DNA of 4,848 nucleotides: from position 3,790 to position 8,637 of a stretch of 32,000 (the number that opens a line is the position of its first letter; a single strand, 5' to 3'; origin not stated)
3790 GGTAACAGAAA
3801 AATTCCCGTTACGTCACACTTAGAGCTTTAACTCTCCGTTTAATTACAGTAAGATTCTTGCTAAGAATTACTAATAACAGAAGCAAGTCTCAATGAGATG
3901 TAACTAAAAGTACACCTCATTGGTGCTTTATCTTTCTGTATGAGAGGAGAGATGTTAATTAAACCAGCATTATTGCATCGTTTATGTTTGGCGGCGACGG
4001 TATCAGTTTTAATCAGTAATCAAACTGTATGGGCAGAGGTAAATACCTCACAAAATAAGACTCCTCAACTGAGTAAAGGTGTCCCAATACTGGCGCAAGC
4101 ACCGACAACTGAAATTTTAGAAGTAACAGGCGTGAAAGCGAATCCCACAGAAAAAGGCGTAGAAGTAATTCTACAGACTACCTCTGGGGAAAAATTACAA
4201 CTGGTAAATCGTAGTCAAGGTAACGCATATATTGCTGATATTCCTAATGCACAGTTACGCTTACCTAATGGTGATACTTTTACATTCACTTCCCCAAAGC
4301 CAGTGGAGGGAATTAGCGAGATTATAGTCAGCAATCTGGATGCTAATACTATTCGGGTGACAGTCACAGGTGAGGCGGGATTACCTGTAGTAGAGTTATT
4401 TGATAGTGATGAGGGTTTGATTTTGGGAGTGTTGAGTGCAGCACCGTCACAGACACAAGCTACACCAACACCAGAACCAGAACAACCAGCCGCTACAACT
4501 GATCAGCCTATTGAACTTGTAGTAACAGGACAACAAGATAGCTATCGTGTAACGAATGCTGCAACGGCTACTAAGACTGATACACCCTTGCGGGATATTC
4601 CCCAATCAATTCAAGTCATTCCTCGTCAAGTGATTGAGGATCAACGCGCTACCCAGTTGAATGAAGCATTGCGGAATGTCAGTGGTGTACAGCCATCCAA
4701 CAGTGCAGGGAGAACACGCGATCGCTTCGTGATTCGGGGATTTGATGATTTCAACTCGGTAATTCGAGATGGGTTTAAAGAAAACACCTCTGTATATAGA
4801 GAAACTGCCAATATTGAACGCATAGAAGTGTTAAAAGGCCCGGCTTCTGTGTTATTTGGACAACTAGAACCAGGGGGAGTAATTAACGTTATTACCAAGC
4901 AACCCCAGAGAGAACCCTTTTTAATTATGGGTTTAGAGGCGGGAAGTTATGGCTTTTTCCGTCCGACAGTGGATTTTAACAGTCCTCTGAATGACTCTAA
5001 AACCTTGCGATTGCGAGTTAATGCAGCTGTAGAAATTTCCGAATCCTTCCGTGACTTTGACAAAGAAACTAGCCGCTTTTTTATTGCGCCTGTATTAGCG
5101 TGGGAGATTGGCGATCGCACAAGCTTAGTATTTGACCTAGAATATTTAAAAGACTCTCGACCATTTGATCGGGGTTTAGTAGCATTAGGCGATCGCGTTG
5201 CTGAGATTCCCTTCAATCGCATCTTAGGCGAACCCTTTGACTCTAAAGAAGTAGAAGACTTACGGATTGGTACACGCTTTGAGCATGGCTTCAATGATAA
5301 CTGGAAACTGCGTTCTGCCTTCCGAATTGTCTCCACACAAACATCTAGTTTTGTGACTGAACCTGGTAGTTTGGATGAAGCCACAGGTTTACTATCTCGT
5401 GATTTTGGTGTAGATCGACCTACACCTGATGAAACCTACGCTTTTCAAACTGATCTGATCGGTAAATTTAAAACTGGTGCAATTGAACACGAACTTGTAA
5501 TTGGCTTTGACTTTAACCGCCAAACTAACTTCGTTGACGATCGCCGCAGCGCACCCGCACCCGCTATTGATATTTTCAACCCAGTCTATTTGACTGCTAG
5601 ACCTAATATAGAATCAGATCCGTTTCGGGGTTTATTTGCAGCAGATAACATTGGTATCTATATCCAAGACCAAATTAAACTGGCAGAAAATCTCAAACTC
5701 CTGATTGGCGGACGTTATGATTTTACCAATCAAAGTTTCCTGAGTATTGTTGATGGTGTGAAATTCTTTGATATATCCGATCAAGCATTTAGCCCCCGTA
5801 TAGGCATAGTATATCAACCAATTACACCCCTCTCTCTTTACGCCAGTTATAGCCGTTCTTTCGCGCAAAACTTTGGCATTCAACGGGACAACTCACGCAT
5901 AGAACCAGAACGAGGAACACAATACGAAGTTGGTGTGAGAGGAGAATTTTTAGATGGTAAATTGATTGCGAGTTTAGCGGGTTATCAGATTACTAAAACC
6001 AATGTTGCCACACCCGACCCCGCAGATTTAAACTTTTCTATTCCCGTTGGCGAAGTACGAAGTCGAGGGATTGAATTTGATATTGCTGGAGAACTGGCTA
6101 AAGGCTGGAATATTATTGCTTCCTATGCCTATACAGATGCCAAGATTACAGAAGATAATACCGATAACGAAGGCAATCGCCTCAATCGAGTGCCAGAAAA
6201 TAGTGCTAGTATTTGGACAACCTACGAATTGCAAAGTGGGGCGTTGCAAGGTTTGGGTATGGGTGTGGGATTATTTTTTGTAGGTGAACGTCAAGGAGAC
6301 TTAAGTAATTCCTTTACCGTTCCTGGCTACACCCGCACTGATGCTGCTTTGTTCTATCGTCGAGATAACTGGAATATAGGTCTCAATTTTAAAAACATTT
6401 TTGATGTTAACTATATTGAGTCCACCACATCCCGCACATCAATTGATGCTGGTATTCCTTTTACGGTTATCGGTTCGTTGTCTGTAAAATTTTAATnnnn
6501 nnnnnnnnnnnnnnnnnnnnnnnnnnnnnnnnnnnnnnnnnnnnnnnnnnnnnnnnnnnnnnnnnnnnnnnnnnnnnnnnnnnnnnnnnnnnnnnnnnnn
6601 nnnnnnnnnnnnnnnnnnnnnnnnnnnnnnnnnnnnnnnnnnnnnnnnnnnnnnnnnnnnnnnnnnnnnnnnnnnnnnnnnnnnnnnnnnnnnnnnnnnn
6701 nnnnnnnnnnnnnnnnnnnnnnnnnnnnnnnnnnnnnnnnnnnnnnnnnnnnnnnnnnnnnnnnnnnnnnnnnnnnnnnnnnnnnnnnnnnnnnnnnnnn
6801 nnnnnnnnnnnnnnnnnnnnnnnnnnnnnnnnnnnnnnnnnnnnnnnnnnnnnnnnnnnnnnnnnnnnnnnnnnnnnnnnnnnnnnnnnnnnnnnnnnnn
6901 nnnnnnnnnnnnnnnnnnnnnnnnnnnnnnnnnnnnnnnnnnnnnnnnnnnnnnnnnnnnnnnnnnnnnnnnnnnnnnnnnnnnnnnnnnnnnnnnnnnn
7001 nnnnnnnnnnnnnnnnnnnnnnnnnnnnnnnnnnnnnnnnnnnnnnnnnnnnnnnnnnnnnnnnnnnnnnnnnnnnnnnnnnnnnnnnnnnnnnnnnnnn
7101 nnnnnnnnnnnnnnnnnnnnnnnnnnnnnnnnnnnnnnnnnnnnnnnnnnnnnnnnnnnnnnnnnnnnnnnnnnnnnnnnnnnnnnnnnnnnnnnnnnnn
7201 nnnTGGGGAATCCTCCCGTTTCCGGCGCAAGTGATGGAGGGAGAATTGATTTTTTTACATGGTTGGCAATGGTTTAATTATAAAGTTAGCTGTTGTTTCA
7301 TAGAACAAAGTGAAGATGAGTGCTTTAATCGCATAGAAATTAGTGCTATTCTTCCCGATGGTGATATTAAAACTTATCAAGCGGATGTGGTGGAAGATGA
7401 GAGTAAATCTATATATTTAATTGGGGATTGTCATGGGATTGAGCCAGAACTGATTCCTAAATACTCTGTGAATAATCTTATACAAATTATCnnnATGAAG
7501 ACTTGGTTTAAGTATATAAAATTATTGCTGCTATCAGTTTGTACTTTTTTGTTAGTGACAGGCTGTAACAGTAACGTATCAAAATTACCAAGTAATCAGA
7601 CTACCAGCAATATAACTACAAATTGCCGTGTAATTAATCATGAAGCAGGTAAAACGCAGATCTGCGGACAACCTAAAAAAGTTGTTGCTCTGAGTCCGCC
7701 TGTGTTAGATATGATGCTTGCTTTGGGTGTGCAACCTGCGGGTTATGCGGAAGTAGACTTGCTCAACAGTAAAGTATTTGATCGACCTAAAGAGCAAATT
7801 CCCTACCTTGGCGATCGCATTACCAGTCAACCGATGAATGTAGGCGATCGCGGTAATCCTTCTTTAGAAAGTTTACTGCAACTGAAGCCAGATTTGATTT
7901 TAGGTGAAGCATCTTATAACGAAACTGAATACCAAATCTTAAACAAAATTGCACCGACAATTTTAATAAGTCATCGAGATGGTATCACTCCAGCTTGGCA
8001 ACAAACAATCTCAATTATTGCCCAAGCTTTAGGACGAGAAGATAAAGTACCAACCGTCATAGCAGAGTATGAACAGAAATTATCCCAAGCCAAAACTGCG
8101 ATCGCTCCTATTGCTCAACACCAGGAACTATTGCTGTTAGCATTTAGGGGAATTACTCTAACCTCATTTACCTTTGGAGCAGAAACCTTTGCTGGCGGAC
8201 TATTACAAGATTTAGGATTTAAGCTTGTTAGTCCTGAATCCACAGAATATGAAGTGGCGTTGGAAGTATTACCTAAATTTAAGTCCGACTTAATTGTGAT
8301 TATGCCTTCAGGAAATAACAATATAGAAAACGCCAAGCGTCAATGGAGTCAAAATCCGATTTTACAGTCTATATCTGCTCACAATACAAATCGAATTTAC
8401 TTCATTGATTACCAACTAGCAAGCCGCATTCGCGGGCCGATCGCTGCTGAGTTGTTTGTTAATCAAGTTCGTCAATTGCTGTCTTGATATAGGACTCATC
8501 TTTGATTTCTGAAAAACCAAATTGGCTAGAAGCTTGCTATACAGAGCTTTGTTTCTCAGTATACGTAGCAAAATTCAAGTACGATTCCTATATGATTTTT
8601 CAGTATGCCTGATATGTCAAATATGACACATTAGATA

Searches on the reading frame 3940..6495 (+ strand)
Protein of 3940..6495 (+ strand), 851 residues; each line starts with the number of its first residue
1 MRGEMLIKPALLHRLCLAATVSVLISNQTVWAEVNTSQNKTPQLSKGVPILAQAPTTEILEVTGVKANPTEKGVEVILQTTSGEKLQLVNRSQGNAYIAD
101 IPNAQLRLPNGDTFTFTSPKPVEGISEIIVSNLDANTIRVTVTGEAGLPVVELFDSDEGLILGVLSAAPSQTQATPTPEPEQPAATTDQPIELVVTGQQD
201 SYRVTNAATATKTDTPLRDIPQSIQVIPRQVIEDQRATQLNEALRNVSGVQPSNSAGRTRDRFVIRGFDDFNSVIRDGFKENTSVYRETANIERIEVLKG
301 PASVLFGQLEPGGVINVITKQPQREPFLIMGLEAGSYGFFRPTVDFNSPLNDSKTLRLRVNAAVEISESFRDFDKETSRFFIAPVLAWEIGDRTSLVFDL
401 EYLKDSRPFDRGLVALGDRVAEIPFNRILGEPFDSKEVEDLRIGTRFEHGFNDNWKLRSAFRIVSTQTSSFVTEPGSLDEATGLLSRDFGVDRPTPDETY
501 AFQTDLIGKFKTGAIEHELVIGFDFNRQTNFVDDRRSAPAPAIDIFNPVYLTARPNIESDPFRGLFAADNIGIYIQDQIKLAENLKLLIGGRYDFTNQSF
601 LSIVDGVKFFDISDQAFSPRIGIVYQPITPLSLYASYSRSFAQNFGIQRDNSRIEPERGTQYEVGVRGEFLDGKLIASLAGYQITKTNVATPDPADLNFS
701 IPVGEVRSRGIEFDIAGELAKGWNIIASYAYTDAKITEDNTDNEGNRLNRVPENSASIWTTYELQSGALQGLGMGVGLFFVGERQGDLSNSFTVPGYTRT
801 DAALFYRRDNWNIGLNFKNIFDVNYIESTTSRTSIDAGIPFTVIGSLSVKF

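Call 4: search_protein_families(library=pfam, proteins=[window:3940-6495:+], max_evalue=0.01)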
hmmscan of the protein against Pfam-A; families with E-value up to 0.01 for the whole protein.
window:3940-6495:+ (851 aa): 5 families
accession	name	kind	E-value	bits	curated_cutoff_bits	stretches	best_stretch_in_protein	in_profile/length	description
PF00593.30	TonB_dep_Rec_b-barrel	-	3.5e-74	251.7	27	1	388-820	2-436/436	TonB dependent receptor-like, beta-barrel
PF07715.20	Plug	-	3.5e-26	92.2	23.9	1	217-314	2-107/107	TonB-dependent Receptor Plug Domain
PF11741.13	AMIN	-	2.8e-15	56.7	20.5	1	65-162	2-99/101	AMIN domain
PF25183.1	OMP_b-brl_4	-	0.00062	18.7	30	0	568-620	365-414/838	Outer membrane beta barrel domain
PF13505.12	OMP_b-brl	-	0.0035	18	28.7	0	586-693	57-161/175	Outer membrane protein beta-barrel domain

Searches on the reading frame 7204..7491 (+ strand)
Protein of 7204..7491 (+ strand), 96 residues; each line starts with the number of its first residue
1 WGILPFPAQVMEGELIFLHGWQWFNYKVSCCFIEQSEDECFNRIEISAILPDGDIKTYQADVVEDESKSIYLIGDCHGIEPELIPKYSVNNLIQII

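Call 67: predict_structure(alignment_id=A4)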
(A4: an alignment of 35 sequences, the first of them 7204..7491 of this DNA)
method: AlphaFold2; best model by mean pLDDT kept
length: 96 residues; sequences in the alignment: 35
mean_pLDDT: 92.4   pTM: 0.78
mean pLDDT of the five models: 92.4, 91.4, 91.1, 90.9, 89.7
residues with pLDDT >= 90: 73; 70-90: 21; 50-70: 1; < 50: 1
segments of 3 or more residues with pLDDT < 50: none
pLDDT, mean of each block of 10 residues (from residue 1): 85 96 95 95 98 97 91 81 91 96
secondary structure, 60 per line:
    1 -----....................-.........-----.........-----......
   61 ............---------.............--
elements in order: H6-25 E27-35 E41-49 E55-72 E82-94

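Call 70: fold_search(model_id=the predicted structure, library=pdb)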
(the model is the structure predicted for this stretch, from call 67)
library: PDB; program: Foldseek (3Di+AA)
matches with E <= 10: 304; with E <= 0.001: 0
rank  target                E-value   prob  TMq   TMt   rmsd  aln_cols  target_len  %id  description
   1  5kph_MODEL_1_A        1.5e-01  1.00  0.54  0.60   2.6        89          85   15  Solution NMR Structure of Denovo Beta Sheet Design Protein, Northeast Structural Genomics Consortium (NESG) Ta (released 2016-09-28)
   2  4r80_A                1.5e-01  1.00  0.53  0.65   3.8        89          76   11  Crystal Structure of a De Novo Designed Beta Sheet Protein, Cystatin Fold, Northeast Structural Genomics Consortium (N (released 2014-09-24)
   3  6q0r_C                3.0e-01  0.25  0.29  0.18   8.9       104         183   20  Structure of DDB1-DDA1-DCAF15 complex bound to E7820 and RBM39 (released 2019-11-13)
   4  6baq_D                4.1e-01  0.14  0.25  0.15  11.0       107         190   11  Mus musculus BPIFA1 (released 2018-05-09)
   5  6isk_A                5.1e-01  0.28  0.31  0.26   8.4        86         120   16  SnoaL-like cyclase XimE (released 2019-11-20)
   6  5kuy_H                5.7e-01  0.38  0.35  0.38  11.9        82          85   16  Influenza hemagglutinin H3 A/Hong Kong/1/1968 in complex with designed inhibitor protein HSB.2A (released 2017-06-14)
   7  5kuy_G                6.4e-01  0.72  0.42  0.47   5.6        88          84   12  Influenza hemagglutinin H3 A/Hong Kong/1/1968 in complex with designed inhibitor protein HSB.2A (released 2017-06-14)
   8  6pai_C                9.3e-01  0.16  0.28  0.09   9.2        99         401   18  Structure of the human DDB1-DDA1-DCAF15 E3 ubiquitin ligase bound to RBM39 and sulfonamide E7820 (released 2019-09-18)
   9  9u5s_A                1.0e+00  0.08  0.21  0.07  13.8        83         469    8  The structure of the BfpBG complex in the T4bP system (released 2025-11-05)
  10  6hsy                  1.2e+00  0.54  0.45  0.25   8.3        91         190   10  Two-phospholipid-bound crystal structure of the substrate-binding protein Ttg2D from Pseudomonas aeruginosa (released 2019-10-23)
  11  7fik_j                1.2e+00  0.18  0.34  0.05   6.7        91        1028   15  The cryo-EM structure of the CR subunit from X. laevis NPC (released 2022-11-09)
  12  9hag                  1.3e+00  0.77  0.38  0.33   3.6        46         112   17  De novo designed beta barrel fold BBF-14 (released 2024-12-18)
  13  9exk                  1.4e+00  0.23  0.37  0.06  16.1       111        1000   11  Scalable protein design using hallucination in a relaxed sequence space (released 2024-10-16)
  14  3lyx_A                1.4e+00  0.08  0.18  0.15  13.2        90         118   12  Crystal structure of the PAS domain of the protein CPS_1291 from Colwellia psychrerythraea. Northeast Structural Genom (released 2010-04-07)
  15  6ud7_A                1.6e+00  0.11  0.28  0.09   9.9       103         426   19  Crystal structure of full-length human DCAF15-DDB1(deltaBPB)-DDA1-RBM39 in complex with indisulam (released 2019-12-18)
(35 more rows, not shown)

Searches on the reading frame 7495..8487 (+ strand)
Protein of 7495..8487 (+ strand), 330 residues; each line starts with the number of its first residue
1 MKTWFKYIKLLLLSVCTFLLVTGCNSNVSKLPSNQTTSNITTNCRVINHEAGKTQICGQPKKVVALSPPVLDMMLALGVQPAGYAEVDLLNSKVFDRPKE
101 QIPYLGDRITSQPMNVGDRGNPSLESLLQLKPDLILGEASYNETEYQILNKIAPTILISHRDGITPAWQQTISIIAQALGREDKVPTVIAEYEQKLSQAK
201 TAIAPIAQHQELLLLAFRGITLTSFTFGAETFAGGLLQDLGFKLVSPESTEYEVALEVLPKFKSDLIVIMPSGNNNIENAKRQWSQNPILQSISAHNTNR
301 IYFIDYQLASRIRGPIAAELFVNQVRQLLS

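Call 4: search_protein_families(library=pfam, proteins=[window:7495-8487:+], max_evalue=0.01)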
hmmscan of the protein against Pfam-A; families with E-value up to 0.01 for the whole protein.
window:7495-8487:+ (330 aa): 1 family
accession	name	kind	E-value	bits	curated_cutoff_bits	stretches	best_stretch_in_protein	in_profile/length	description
PF01497.23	Peripla_BP_2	-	6.4e-23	81.8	27.5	1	63-306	1-233/235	Periplasmic binding protein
